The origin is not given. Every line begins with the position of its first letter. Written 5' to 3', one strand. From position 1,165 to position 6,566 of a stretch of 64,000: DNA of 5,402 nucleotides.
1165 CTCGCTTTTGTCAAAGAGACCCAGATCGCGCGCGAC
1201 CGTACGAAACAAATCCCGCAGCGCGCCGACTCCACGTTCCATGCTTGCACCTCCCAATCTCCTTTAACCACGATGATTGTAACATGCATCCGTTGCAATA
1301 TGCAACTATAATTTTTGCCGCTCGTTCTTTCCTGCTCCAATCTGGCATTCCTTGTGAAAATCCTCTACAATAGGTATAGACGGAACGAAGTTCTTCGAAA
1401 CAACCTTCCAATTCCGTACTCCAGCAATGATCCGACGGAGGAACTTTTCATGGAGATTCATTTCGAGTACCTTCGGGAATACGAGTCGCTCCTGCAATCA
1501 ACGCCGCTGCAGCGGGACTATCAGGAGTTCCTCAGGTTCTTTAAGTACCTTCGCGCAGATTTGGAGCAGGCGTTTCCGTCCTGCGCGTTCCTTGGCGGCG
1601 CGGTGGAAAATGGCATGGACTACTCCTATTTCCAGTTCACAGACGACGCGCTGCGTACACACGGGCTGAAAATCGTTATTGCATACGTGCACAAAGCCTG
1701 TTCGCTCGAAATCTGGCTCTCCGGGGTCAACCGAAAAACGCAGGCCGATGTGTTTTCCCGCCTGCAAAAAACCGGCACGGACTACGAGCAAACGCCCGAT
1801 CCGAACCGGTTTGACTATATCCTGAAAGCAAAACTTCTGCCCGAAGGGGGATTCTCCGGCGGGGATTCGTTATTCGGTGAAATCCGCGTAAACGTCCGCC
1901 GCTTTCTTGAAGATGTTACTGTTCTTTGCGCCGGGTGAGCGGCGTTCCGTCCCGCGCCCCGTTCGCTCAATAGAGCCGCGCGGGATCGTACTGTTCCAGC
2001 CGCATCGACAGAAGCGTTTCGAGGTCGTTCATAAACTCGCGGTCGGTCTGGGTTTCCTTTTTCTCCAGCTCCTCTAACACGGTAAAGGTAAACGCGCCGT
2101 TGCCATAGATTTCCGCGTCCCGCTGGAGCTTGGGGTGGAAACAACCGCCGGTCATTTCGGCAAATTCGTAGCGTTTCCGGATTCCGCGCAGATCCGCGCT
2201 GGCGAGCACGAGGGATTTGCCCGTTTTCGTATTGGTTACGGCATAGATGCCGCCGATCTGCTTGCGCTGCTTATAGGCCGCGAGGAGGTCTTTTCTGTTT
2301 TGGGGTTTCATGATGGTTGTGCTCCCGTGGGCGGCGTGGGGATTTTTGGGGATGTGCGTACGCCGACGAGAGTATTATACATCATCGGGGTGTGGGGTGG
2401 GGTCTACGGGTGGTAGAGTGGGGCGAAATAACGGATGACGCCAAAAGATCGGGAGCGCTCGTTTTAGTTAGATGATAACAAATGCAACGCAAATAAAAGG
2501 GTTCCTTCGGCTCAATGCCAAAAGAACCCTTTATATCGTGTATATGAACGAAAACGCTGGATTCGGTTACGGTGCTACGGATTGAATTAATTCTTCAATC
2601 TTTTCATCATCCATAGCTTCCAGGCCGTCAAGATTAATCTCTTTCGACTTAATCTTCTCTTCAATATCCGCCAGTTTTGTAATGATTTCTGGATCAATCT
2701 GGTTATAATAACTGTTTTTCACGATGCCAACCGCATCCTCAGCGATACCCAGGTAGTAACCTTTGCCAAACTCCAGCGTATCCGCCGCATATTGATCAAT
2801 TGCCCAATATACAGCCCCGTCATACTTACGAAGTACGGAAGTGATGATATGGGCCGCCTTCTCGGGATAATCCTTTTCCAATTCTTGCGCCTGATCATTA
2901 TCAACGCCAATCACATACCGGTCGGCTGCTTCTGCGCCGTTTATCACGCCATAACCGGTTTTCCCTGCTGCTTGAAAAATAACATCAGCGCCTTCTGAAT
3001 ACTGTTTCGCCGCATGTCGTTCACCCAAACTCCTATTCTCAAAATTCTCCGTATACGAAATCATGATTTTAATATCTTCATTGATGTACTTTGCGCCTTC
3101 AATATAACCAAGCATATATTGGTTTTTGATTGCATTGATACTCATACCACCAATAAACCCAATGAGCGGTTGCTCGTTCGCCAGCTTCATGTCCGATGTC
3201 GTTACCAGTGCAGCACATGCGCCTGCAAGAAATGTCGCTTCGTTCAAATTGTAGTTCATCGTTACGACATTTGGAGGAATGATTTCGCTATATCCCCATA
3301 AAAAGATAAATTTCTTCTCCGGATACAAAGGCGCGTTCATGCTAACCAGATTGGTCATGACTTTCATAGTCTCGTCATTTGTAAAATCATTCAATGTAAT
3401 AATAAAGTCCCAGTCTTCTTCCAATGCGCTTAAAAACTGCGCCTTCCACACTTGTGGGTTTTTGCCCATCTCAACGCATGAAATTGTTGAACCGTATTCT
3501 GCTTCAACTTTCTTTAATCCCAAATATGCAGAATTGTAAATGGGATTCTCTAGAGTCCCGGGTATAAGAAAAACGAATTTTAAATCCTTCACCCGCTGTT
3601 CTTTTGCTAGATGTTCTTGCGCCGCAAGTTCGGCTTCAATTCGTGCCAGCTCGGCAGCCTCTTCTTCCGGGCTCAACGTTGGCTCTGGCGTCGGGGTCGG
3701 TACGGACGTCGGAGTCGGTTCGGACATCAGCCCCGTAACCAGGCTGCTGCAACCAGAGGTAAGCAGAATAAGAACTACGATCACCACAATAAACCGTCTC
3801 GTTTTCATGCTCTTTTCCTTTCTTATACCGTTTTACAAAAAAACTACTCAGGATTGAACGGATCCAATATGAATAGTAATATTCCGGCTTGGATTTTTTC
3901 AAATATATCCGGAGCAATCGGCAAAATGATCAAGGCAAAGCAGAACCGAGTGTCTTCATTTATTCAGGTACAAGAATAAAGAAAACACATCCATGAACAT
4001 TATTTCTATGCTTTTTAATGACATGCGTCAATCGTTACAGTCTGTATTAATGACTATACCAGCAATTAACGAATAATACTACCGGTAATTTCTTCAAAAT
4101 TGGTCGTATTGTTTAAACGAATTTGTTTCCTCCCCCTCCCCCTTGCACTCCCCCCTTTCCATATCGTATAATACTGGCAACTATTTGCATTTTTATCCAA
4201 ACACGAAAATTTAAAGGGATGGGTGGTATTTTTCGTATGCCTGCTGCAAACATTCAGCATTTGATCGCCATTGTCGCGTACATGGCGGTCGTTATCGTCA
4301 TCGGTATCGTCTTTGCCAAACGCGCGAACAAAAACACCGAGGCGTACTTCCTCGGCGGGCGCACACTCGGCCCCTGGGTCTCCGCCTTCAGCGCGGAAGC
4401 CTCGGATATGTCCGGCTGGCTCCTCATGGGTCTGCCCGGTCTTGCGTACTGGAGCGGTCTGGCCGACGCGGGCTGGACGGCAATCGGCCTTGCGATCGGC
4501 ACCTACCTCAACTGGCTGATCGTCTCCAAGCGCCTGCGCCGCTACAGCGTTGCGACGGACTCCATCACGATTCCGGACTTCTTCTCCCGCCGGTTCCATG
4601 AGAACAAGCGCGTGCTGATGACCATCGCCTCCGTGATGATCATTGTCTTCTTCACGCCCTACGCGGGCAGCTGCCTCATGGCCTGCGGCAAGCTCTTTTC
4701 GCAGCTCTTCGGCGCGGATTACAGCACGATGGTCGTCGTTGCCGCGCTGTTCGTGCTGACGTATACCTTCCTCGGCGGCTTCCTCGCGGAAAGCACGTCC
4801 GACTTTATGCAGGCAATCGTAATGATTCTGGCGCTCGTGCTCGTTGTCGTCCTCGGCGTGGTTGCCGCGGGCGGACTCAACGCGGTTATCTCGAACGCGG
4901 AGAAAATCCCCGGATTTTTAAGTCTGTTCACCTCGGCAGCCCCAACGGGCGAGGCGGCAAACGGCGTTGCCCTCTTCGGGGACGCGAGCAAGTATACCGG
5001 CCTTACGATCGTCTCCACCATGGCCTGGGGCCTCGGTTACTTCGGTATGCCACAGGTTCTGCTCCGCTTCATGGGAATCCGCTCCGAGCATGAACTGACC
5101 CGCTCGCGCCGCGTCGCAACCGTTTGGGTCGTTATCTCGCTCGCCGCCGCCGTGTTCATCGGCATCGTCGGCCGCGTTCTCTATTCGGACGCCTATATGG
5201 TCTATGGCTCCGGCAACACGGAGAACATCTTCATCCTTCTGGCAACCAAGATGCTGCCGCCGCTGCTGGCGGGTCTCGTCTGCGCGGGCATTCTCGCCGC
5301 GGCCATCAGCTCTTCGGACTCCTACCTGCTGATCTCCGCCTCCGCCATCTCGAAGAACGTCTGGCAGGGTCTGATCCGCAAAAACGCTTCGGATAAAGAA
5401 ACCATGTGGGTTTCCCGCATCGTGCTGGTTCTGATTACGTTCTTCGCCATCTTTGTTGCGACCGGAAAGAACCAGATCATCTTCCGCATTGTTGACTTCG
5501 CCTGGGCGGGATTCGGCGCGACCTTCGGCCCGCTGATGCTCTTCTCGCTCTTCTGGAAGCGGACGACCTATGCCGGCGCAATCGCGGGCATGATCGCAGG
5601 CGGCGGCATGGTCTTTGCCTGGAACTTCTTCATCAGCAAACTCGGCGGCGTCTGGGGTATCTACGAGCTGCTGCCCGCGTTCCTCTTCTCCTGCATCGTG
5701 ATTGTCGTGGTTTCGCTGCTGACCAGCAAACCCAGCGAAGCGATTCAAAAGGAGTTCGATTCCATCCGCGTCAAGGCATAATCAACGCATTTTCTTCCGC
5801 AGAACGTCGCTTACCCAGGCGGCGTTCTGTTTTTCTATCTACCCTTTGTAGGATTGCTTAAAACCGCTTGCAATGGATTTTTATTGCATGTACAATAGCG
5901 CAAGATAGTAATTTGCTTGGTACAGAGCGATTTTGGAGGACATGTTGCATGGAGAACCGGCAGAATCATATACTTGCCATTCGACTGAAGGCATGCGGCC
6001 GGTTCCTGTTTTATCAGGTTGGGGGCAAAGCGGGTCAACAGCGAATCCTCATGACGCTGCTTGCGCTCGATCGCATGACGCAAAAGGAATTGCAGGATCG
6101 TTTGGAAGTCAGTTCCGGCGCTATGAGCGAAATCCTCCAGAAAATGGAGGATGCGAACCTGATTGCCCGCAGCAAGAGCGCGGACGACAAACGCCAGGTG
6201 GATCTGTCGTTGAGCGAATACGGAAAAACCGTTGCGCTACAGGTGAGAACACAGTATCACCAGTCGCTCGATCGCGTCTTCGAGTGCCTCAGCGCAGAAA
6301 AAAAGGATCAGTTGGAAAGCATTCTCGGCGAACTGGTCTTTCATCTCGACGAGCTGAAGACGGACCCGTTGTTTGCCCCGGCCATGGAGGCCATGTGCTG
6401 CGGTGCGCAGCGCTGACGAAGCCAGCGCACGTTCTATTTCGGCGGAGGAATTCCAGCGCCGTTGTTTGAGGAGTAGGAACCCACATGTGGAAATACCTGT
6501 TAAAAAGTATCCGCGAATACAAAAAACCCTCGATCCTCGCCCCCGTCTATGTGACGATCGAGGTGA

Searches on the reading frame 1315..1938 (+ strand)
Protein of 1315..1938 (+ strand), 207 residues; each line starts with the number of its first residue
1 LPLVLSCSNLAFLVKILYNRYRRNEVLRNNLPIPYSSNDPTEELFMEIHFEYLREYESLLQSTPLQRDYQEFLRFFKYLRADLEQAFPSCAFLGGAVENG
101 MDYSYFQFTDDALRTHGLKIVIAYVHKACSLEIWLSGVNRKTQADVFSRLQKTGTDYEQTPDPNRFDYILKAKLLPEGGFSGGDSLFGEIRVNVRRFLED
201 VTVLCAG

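Call 48: search_protein_families(library=pfam, proteins=[window:1315-1938:+], max_evalue=0.00001)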
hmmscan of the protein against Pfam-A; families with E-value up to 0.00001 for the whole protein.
window:1315-1938:+ (207 aa): 1 family
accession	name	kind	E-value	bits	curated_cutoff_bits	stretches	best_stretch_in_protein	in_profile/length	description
PF22526.2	DUF7000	-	7.3e-35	120.4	27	1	51-202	3-153/156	Domain of unknown function (DUF7000)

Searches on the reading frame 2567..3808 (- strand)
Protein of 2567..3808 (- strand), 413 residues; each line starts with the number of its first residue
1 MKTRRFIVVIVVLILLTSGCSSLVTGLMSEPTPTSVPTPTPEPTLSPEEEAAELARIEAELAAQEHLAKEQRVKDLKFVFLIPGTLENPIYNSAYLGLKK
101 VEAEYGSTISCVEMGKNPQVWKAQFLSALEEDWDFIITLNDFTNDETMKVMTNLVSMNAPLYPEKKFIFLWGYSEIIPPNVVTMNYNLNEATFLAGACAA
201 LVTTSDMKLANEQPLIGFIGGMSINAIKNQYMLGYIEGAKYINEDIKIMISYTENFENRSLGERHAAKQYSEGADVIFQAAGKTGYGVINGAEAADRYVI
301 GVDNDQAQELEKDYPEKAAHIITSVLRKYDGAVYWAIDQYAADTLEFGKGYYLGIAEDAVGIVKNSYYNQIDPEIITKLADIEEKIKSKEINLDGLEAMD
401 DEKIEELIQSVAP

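Call 48: search_protein_families(library=pfam, proteins=[window:2567-3808:-], max_evalue=0.00001)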
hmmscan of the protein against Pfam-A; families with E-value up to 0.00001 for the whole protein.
window:2567-3808:- (413 aa): 1 family
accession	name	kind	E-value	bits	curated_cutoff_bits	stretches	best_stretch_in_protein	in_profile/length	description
PF02608.20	Bmp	-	7.3e-47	160.3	24.1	1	78-394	4-298/301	ABC transporter substrate-binding protein PnrA-like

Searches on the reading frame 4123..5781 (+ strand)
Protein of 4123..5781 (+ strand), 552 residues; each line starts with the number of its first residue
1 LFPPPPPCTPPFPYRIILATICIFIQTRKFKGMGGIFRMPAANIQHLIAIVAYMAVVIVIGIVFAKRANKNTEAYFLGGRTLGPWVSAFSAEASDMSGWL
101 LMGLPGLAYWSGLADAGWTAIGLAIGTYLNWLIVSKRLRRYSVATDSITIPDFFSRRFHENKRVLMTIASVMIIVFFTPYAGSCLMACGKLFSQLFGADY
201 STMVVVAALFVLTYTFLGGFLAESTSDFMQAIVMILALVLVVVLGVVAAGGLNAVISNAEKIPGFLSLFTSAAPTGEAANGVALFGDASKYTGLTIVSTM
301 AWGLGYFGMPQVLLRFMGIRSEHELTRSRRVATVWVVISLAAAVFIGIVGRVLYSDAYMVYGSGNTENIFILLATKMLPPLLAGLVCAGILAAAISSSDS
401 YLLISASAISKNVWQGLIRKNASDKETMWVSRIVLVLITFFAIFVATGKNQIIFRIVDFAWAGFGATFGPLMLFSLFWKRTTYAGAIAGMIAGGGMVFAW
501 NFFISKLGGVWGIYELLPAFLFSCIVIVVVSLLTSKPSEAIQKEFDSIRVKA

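Call 48: search_protein_families(library=pfam, proteins=[window:4123-5781:+], max_evalue=0.00001)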
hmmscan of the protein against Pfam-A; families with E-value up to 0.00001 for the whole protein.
window:4123-5781:+ (552 aa): 1 family
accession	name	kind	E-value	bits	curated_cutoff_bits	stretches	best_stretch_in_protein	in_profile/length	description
PF00474.23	SSF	-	3.7e-84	283.4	22.8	1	75-493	1-406/406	Sodium:solute symporter family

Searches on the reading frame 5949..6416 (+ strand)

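Call 91: search_protein_families(library=pfam, proteins=[window:5949-6416:+], max_evalue=0.00001)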
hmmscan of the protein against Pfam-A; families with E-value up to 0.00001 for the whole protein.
window:5949-6416:+ (155 aa): 5 families
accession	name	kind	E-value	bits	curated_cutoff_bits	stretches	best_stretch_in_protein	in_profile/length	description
PF01047.28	MarR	-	2.3e-14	53.5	24.6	1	30-84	5-59/59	MarR family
PF12802.13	MarR_2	-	1e-10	42.1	27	1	32-83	9-61/61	MarR family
PF13463.12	HTH_27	-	1.6e-07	32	22.2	1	32-92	6-68/68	Winged helix DNA-binding domain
PF13601.12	HTH_34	-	6.7e-07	29.8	27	1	33-94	5-67/80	Winged helix DNA-binding domain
PF22381.2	Staph_reg_Sar_Rot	-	5.2e-06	26.9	27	1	35-94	18-80/85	Transcriptional regulator SarA/Rot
